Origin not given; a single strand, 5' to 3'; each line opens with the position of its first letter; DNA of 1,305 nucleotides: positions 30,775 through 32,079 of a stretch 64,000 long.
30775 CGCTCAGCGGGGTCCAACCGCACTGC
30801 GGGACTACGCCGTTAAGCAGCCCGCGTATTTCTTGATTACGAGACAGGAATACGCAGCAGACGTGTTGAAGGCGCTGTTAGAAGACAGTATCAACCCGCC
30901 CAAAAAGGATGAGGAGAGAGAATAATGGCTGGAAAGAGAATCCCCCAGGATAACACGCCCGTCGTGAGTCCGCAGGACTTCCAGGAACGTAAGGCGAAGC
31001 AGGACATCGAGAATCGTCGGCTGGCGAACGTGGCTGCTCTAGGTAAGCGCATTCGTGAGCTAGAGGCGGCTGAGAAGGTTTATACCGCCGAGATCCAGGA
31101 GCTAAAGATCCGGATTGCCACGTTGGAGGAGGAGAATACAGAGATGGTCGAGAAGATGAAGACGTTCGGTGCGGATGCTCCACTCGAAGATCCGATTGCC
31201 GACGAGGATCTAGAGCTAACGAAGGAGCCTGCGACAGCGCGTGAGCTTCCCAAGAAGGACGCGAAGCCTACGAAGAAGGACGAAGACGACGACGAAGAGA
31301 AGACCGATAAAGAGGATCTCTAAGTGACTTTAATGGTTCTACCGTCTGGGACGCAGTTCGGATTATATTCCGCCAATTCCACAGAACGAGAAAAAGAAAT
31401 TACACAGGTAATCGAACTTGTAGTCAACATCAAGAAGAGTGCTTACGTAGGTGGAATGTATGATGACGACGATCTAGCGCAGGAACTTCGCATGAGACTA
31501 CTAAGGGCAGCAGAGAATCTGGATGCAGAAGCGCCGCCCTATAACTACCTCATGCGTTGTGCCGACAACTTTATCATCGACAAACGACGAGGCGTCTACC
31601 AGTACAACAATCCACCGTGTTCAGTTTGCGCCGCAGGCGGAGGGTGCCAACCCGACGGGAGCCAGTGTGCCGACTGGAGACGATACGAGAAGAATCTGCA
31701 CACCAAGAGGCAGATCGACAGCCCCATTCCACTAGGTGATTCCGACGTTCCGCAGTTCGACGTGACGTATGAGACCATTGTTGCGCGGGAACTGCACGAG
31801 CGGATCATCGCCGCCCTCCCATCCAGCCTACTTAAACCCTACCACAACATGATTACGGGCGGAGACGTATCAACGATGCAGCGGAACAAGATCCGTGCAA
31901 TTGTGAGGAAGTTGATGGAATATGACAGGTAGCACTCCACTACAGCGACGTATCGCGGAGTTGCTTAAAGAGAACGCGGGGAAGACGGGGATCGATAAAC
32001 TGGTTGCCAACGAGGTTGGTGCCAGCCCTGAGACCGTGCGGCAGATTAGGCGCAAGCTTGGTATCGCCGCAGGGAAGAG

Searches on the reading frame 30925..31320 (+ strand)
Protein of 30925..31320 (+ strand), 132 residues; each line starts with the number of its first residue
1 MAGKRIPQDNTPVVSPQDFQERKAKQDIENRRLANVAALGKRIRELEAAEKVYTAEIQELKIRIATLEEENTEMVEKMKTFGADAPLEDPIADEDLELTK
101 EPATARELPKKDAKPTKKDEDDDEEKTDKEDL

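Call 45: search_protein_families(library=pfam, proteins=[window:30925-31320:+], max_evalue=0.01)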
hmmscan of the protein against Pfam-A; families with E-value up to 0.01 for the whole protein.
window:30925-31320:+ (132 aa): 1 family
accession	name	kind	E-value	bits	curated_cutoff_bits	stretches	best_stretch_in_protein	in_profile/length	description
PF24362.2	DUF7518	-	0.0032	18.5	27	1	36-130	2-95/104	Family of unknown function (DUF7518)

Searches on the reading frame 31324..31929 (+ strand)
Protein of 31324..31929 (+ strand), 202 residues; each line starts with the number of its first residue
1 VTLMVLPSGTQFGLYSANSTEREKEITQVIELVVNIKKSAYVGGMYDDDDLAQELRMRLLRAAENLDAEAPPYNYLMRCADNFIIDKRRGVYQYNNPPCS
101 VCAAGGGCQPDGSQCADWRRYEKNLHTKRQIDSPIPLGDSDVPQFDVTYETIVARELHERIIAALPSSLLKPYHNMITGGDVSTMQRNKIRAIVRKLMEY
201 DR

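Call 45: search_protein_families(library=pfam, proteins=[window:31324-31929:+], max_evalue=0.01)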
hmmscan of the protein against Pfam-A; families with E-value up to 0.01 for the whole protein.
window:31324-31929:+ (202 aa): 1 family
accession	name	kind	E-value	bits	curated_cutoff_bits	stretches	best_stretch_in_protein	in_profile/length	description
PF04542.20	Sigma70_r2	-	1.4e-07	31.6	24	1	41-89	16-66/71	Sigma-70 region 2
